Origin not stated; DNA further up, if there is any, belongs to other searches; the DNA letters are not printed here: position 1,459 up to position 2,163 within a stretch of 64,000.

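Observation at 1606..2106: PilZ c-di-GMP receptor gene inserted antisense inside the rnf operon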

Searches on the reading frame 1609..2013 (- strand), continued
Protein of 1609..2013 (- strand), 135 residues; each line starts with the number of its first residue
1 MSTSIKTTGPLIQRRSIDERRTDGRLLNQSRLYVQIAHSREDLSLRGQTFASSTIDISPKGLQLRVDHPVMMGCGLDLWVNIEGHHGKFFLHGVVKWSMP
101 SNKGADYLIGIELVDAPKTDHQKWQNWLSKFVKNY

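Call 34: find_encoding_contigs(protein=P0005, flank=6000, max_places=2)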
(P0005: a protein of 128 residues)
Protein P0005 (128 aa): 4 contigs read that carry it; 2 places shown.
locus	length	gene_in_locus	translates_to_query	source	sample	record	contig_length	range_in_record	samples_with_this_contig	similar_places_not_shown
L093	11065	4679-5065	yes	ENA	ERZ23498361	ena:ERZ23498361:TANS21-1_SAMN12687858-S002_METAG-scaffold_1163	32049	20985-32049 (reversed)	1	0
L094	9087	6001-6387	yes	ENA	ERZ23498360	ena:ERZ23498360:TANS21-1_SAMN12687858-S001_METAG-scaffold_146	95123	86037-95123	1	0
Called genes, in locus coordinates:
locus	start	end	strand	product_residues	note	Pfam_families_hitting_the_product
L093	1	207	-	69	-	?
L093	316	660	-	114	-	PF00085:Thioredoxin, PF13098:Thioredoxin_2, PF13905:Thioredoxin_8 (faint)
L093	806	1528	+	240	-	PF04773:FecR (weak)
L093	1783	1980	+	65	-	-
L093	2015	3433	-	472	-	PF07992:Pyr_redox_2, PF13434:Lys_Orn_oxgnase (weak), PF00070:Pyr_redox (weak), PF02852:Pyr_redox_dim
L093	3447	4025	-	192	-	PF14803:Zn_ribbon_Nudix, PF00293:NUDIX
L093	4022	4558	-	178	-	PF13650:Asp_protease_2, PF13975:gag-asp_proteas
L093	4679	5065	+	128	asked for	PF07238:PilZ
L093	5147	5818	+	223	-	-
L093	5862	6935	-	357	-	PF10095:DUF2333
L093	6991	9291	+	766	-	PF05170:AsmA, PF05359:DUF748, PF13116:YhdP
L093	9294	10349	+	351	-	PF00730:HhH-GPD, PF00633:HHH (weak), PF14815:NUDIX_4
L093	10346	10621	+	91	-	PF04362:Iron_traffic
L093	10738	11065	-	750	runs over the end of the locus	-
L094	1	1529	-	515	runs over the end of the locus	-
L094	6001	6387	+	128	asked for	PF07238:PilZ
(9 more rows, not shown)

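Call 35: find_encoding_contigs(protein=P0013, flank=6000, max_places=2)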
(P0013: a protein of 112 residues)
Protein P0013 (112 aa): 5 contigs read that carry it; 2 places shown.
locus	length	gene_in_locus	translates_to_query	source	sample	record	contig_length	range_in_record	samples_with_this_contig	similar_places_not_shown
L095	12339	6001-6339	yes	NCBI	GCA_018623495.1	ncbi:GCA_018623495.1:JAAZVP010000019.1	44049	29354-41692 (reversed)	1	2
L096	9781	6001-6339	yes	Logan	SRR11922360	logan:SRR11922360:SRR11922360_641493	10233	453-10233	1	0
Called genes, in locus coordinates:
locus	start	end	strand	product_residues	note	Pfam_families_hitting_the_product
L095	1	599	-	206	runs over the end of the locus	PF02581:TMP-TENI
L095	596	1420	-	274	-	PF08543:Phos_pyr_kin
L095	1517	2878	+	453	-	PF03631:Virul_fac_BrkB, PF02082:Rrf2 (weak)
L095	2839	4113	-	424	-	PF11700:ATG22, PF07690:MFS_1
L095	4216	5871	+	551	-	PF02878:PGM_PMM_I, PF02879:PGM_PMM_II, PF02880:PGM_PMM_III, PF00408:PGM_PMM_IV (weak)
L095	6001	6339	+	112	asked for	PF07238:PilZ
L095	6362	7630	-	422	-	PF00149:Metallophos, PF12850:Metallophos_2, PF12694:cpYpsA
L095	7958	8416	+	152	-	PF13682:CZB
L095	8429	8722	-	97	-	-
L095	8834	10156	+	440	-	PF00919:UPF0004, PF04055:Radical_SAM, PF18693:TRAM_2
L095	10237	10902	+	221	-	PF00175:NAD_binding_1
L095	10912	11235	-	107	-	PF00990:GGDEF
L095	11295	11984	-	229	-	PF07722:Peptidase_C26, PF00117:GATase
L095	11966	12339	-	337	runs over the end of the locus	PF12224:Amidoligase_2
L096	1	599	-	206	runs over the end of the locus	PF02581:TMP-TENI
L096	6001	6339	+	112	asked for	PF07238:PilZ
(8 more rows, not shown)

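Call 36: find_encoding_contigs(protein=P0016, flank=6000, max_places=2)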
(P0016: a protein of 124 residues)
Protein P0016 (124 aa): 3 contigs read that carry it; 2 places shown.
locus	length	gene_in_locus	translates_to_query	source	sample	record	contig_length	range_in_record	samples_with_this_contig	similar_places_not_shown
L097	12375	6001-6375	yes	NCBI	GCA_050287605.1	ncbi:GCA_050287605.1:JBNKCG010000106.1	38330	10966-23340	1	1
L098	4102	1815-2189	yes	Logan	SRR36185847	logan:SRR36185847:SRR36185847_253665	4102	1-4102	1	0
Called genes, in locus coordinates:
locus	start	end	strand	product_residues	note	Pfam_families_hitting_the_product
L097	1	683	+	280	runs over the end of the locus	PF00795:CN_hydrolase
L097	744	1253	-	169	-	PF04751:DarP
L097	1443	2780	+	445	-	PF03721:UDPG_MGDP_dh_N, PF00984:UDPG_MGDP_dh, PF03720:UDPG_MGDP_dh_C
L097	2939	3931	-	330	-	PF01636:APH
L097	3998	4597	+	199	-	PF06080:DUF938, PF13649:Methyltransf_25 (weak)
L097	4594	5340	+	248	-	PF13489:Methyltransf_23, PF13847:Methyltransf_31 (weak), PF08241:Methyltransf_11, PF08242:Methyltransf_12, PF13649:Methyltransf_25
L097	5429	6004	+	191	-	-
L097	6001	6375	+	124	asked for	PF07238:PilZ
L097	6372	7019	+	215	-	PF00484:Pro_CA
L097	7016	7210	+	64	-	-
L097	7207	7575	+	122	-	PF22751:DUF488-N3a, PF22752:DUF488-N3i, PF04343:DUF488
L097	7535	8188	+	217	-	PF09997:DUF2238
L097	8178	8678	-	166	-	PF01058:Oxidored_q6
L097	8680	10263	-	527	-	PF00329:Complex1_30kDa, PF00374:NiFeSe_Hases, PF00346:Complex1_49kDa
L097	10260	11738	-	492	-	PF00361:Proton_antipo_M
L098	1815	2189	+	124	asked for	PF07238:PilZ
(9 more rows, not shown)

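Call 42: search_solved_structures(query=A3, max_evalue=1, show_alignments=2)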
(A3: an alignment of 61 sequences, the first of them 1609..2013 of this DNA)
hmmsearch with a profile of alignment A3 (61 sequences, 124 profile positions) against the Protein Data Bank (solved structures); distinct sequences matched with E-value up to 1: 4.
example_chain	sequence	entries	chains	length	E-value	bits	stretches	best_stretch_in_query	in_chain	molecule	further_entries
3dsg_A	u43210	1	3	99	0.095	15.6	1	49-106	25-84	Type IV fimbriae assembly protein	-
4f48_B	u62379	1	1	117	0.14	15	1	49-106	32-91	Type IV fimbriae assembly protein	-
7lkq_B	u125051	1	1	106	0.35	13.7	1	50-106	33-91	Type IV fimbriae assembly protein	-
3cnr_A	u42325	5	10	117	0.43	13.4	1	50-106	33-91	Type IV fimbriae assembly protein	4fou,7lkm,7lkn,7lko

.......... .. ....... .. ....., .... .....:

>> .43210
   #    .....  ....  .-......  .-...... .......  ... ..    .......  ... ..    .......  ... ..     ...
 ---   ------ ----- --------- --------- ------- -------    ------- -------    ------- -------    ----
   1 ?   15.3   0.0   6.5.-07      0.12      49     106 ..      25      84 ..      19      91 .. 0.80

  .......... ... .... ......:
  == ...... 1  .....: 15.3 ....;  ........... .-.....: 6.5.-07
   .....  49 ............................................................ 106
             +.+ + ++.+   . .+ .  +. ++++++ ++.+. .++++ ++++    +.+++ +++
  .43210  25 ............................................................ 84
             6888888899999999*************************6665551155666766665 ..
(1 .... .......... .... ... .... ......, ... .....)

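Call 52: predict_structure(alignment_id=A3)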
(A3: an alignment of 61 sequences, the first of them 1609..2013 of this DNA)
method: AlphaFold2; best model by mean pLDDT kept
length: 135 residues; sequences in the alignment: 61
mean_pLDDT: 86.6   pTM: 0.77
mean pLDDT of the five models: 86.6, 86.2, 85.8, 85.5, 85.3
residues with pLDDT >= 90: 73; 70-90: 45; 50-70: 17; < 50: 0
segments of 3 or more residues with pLDDT < 50: none
pLDDT, mean of each block of 10 residues (from residue 1): 61 71 75 83 88 93 95 94 89 97 94 97 94 77
secondary structure, 60 per line:
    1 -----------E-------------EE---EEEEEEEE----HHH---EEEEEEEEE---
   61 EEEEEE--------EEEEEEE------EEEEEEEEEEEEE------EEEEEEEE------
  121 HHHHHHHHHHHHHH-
elements in order: E31-38 E49-57 E61-66 E75-81 E88-100 E107-114 H121-134

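Call 55: fold_search(model_id=the predicted structure, library=pdb)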
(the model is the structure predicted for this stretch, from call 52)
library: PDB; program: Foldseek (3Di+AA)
matches with E <= 10: 777; with E <= 0.001: 13
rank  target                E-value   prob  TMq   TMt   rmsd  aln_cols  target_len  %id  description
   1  4xrn_C                1.6e-04  1.00  0.57  0.69   4.0       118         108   11  Pilz domain with c-di-gmp of a protein from Pseudomonas aeruginosa (released 2016-02-03)
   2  5vx6_A                1.8e-04  1.00  0.62  0.42   3.2       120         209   15  Structure of Bacillus subtilis Inhibitor of motility (MotI/DgrA) (released 2017-11-22)
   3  9fnn_A                2.2e-04  1.00  0.56  0.11   3.2       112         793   14  Cryo-EM structure of the c-di-GMP-saturated 'crown'less Bcs macrocomplex for cellulose secretion in E. coli (released 2024-10-16)
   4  5vx6_B                2.2e-04  1.00  0.60  0.41   3.8       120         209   16  Structure of Bacillus subtilis Inhibitor of motility (MotI/DgrA) (released 2017-11-22)
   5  4xrn_D                3.8e-04  1.00  0.53  0.65   4.2       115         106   11  Pilz domain with c-di-gmp of a protein from Pseudomonas aeruginosa (released 2016-02-03)
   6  4xrn_B                4.3e-04  1.00  0.55  0.69   3.7       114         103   11  Pilz domain with c-di-gmp of a protein from Pseudomonas aeruginosa (released 2016-02-03)
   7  4rt1_B                5.0e-04  1.00  0.59  0.71   3.7       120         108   10  Structure of the Alg44 PilZ domain (R95A mutant) from Pseudomonas aeruginosa PAO1 in complex with c-di-GMP (released 2015-04-08)
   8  4rt1_A                5.3e-04  1.00  0.58  0.70   3.8       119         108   10  Structure of the Alg44 PilZ domain (R95A mutant) from Pseudomonas aeruginosa PAO1 in complex with c-di-GMP (released 2015-04-08)
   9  5kgo_A                6.3e-04  1.00  0.56  0.37   4.4       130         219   15  Structure of K. pneumonia MrkH-c-di-GMP complex (released 2016-08-17)
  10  9b8v_E                6.6e-04  1.00  0.54  0.10   3.6       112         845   17  AlphaFold2 informed cryo-EM model of the E. coli cellulose synthase BcsAG3B6 complex (released 2025-02-19)
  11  4rt0_C                7.8e-04  1.00  0.58  0.70   3.8       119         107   10  Structure of the Alg44 PilZ domain from Pseudomonas aeruginosa PAO1 in complex with c-di-GMP (released 2015-04-08)
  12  5ejl                  7.8e-04  1.00  0.59  0.36   4.5       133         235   16  MrkH, A novel c-di-GMP dependence transcription regulatory factor. (released 2016-10-19)
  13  4xrn_A                9.2e-04  1.00  0.55  0.69   3.6       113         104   12  Pilz domain with c-di-gmp of a protein from Pseudomonas aeruginosa (released 2016-02-03)
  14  5kgo_D                1.0e-03  1.00  0.56  0.36   9.6       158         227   14  Structure of K. pneumonia MrkH-c-di-GMP complex (released 2016-08-17)
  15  5kec_D                1.1e-03  1.00  0.56  0.36   4.3       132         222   17  Structure of K. pneumonia MrkH in its apo state. (released 2016-08-17)
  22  4i86_B                4.0e-03  1.00  0.53  0.70   3.6       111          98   15  Crystal structure of PilZ domain of CeSA from cellulose synthesizing bacterium (released 2013-04-03)
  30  4i86_A                7.7e-03  1.00  0.56  0.71   4.1       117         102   15  Crystal structure of PilZ domain of CeSA from cellulose synthesizing bacterium (released 2013-04-03)
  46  4f07_D                7.6e-02  0.89  0.37  0.33   6.8       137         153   11  Structure of the Styrene Monooxygenase Flavin Reductase (SMOB) from Pseudomonas putida S12 (released 2013-05-08)
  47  4f07_K                8.0e-02  0.89  0.37  0.33   6.1       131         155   11  Structure of the Styrene Monooxygenase Flavin Reductase (SMOB) from Pseudomonas putida S12 (released 2013-05-08)
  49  4f07_A                8.9e-02  0.85  0.37  0.33   6.7       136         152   12  Structure of the Styrene Monooxygenase Flavin Reductase (SMOB) from Pseudomonas putida S12 (released 2013-05-08)
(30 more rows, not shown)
